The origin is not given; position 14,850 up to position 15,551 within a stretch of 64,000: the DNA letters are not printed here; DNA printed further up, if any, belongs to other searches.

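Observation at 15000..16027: NYN-domain protein + MazF/PemK-like protein inserted between wzm and wzt: a two-nuclease module with no recognisable antitoxin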

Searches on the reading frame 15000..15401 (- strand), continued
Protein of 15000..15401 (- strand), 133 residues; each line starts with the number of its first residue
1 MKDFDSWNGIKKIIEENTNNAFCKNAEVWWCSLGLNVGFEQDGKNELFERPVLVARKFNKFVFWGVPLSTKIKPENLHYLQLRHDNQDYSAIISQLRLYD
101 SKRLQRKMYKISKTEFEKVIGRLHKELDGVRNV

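Call 50: predict_structure(alignment_id=A1)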
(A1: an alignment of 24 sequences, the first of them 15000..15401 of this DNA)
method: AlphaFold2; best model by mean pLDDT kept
length: 133 residues; sequences in the alignment: 24
mean_pLDDT: 86.2   pTM: 0.74
mean pLDDT of the five models: 86.2, 83.6, 80.0, 77.4, 63.4
residues with pLDDT >= 90: 72; 70-90: 49; 50-70: 11; < 50: 1
segments of 3 or more residues with pLDDT < 50: none
pLDDT, mean of each block of 10 residues (from residue 1): 74 71 93 79 80 95 94 87 91 94 93 95 85 55
secondary structure, 60 per line:
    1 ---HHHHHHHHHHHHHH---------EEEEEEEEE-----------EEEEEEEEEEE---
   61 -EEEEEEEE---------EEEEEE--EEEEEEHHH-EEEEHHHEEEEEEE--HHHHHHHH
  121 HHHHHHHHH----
elements in order: H4-17 E27-35 E47-57 E62-69 E79-84 E87-92 E97-100 E104-110 H113-129

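Call 59: fold_search(model_id=the predicted structure, library=pdb)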
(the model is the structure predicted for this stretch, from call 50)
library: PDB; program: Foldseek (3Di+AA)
matches with E <= 10: 724; with E <= 0.001: 92
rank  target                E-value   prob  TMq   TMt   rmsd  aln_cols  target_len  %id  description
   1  4mzp_E                6.1e-07  1.00  0.62  0.74   4.3       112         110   19  MazF from S. aureus crystal form III, C2221, 2.7 A (released 2014-05-21)
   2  6kyt_H                1.7e-06  1.00  0.64  0.71   3.6       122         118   21  The structure of the M. tb toxin MazEF-mt1 complex (released 2020-08-05)
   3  7bxy                  2.2e-06  1.00  0.64  0.72   4.1       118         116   21  mRNA interferase from Bacillus cereus (released 2021-04-28)
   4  1ne8                  2.2e-06  1.00  0.63  0.72   4.1       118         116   22  YDCE protein from Bacillus subtilis (released 2003-01-14)
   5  4mzp_C                2.2e-06  1.00  0.62  0.72   4.2       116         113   19  MazF from S. aureus crystal form III, C2221, 2.7 A (released 2014-05-21)
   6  4mdx_A                2.3e-06  1.00  0.63  0.72   4.0       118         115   23  Crystal structure of Bacillus subtilis MazF in complex with RNA (released 2013-10-23)
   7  9g7k_E                2.4e-06  1.00  0.63  0.71   4.4       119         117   20  Staphylococcus aureus MazF in complex with Nanobody 12 (released 2024-07-31)
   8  4mzp_B                2.7e-06  1.00  0.62  0.71   4.2       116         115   19  MazF from S. aureus crystal form III, C2221, 2.7 A (released 2014-05-21)
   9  6l29_A                2.7e-06  1.00  0.60  0.65   5.1       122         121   23  The structure of the MazF-mt1 mutant (released 2020-08-05)
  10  4mzp_A                2.9e-06  1.00  0.62  0.72   4.2       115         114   18  MazF from S. aureus crystal form III, C2221, 2.7 A (released 2014-05-21)
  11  9g2a_B                3.1e-06  1.00  0.61  0.71   4.3       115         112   20  Staphylococcus aureus MazF in complex with nanobody 4 (released 2024-07-17)
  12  4hke_A                3.5e-06  1.00  0.61  0.67   4.3       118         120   21  Crystal Structure of MoxT of Bacillus anthracis (released 2013-11-13)
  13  9g7k_B                4.1e-06  1.00  0.63  0.69   4.4       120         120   19  Staphylococcus aureus MazF in complex with Nanobody 12 (released 2024-07-31)
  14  6kys_A                4.6e-06  1.00  0.59  0.66   4.8       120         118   20  The structure of the M. tb toxin MazF-mt1 (released 2020-08-05)
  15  2mf2_MODEL_1_A        4.9e-06  1.00  0.59  0.59   4.5       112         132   20  Structural and biophysical characterization of the mRNA interferase SaMazF from Staphylococcus aureus. (released 2014-05-21)
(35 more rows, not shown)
